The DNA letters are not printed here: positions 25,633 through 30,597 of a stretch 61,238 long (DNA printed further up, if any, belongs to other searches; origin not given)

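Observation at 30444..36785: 2113-aa protein: helicase core split by a ~690-aa Zn-ribbon-rich insertion, with a possible in-cis nuclease tail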

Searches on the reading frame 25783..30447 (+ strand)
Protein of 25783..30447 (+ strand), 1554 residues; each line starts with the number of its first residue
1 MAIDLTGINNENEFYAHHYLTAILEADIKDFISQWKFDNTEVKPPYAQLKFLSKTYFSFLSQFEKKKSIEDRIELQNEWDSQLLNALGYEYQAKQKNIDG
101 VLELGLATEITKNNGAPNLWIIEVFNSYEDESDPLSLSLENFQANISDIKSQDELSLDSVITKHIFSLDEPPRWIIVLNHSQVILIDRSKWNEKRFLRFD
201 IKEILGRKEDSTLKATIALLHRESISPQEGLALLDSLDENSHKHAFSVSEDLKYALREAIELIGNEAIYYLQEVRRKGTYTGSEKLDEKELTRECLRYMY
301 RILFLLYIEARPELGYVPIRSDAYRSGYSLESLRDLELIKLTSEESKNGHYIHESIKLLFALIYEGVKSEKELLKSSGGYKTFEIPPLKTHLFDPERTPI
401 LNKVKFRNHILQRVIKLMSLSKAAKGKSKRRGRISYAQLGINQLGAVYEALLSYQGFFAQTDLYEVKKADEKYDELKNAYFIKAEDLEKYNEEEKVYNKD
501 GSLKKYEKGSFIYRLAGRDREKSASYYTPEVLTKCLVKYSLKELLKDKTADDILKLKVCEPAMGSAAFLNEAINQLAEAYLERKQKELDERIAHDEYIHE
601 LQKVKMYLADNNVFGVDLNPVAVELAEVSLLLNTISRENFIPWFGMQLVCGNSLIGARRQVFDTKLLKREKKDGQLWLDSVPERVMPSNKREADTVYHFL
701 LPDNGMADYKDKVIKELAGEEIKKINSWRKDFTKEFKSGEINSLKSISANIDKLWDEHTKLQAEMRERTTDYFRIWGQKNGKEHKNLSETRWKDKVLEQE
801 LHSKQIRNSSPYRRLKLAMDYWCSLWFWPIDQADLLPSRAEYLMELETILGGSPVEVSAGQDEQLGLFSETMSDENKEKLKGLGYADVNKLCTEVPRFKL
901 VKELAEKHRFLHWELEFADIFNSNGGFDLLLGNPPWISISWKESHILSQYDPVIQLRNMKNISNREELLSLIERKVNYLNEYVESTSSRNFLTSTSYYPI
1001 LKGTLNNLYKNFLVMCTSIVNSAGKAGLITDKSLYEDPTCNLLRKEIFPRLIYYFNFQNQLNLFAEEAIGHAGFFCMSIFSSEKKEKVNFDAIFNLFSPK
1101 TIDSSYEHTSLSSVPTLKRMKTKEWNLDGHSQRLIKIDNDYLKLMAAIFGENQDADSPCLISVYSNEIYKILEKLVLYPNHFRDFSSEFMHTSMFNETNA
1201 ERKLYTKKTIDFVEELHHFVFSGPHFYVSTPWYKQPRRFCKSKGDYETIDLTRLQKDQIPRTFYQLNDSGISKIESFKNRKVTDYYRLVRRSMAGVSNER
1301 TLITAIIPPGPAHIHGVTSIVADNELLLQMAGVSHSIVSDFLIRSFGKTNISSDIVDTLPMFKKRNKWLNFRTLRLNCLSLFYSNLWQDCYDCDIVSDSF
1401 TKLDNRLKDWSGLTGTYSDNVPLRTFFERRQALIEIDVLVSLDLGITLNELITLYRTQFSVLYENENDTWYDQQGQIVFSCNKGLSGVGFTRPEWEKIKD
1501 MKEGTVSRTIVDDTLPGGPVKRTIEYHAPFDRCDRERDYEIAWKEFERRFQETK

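Call 3: search_protein_families(library=pfam, proteins=[window:25783-30447:+], max_evalue=0.01)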
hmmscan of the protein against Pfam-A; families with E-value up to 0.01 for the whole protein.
window:25783-30447:+ (1554 aa): 3 families
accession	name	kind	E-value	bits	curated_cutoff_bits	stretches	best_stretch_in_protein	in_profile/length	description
PF07669.17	Eco57I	-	2e-13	51.2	25.3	2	900-950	48-94/171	Eco57I restriction-modification methylase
PF02384.22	N6_Mtase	-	1.5e-05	25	20.4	1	511-639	13-106/311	N-6 DNA Methylase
PF20473.4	MmeI_Mtase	-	0.00058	19.6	27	1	550-633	15-85/259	MmeI, DNA-methyltransferase domain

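Call 4: search_protein_families(library=padloc, proteins=[window:25783-30447:+], max_evalue=0.01)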
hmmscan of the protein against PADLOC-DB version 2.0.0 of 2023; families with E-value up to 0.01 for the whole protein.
window:25783-30447:+ (1554 aa): 23 families
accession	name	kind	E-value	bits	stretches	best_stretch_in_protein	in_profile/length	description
PDLC03614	REase_MTase_IIG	-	3.4e-284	944.3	1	13-1551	10-1578/1584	Type IIG restriction enzyme-methyltransferase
PDLC03611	REase_MTase_IIG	-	3.3e-196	652.5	1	86-1552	83-1531/1532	Type IIG restriction enzyme-methyltransferase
PDLC02643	DrmMI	-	3.8e-58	195.3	3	506-677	539-739/1347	DrmMI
PDLC02638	DrmMI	-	1.1e-44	150.9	3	507-667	539-730/935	DrmMI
PDLC03613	REase_MTase_IIG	-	1.4e-30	103.8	2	264-663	244-621/1250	Type IIG restriction enzyme-methyltransferase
PDLC03622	REase_MTase_IIG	-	8.9e-29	97.5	4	900-955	801-857/1524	Type IIG restriction enzyme-methyltransferase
PDLC02645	DrmMI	-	1.7e-22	77.5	2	506-667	533-723/772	DrmMI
PDLC03618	REase_MTase_IIG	-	1.9e-22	76.5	2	505-668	532-724/1429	Type IIG restriction enzyme-methyltransferase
PDLC02639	DrmMI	-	2.3e-22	77.1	1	523-661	250-391/803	DrmMI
PDLC03604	REase_MTase_IIG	-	5.8e-21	72.3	2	519-665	353-512/1011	Type IIG restriction enzyme-methyltransferase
PDLC02644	DrmMI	-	1.9e-20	70.4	2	504-676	47-248/988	DrmMI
PDLC03609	REase_MTase_IIG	-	1.2e-15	54.4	1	537-656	416-533/1066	Type IIG restriction enzyme-methyltransferase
PDLC03620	REase_MTase_IIG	-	2e-14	50.2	2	297-658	366-727/1378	Type IIG restriction enzyme-methyltransferase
PDLC02646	DrmMI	-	3.6e-10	36.6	2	610-658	51-99/792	DrmMI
PDLC03629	REase_MTase_IIG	-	4.7e-08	29.3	1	552-657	432-536/1182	Type IIG restriction enzyme-methyltransferase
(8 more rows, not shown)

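Call 6: search_protein_families(library=ncbifam, proteins=[window:25783-30447:+], max_evalue=0.01)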
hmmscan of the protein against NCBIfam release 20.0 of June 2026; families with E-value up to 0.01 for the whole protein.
window:25783-30447:+ (1554 aa): 3 families
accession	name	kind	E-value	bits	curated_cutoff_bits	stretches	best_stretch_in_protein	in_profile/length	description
NF047738.1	antiphage_MADS2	equivalog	2.1e-07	29.7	720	1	524-635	311-410/654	methylation-associated defense system DNA methyltransferase MAD2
NF033455.1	BREX_6_MTaseX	exception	2.9e-07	28.4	900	1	547-634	321-400/1319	BREX-6 system adenine-specific DNA-methyltransferase PglX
NF033451.1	BREX_2_MTaseX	equivalog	1.1e-05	23.4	400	1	515-673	187-335/1185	BREX-2 system adenine-specific DNA-methyltransferase PglX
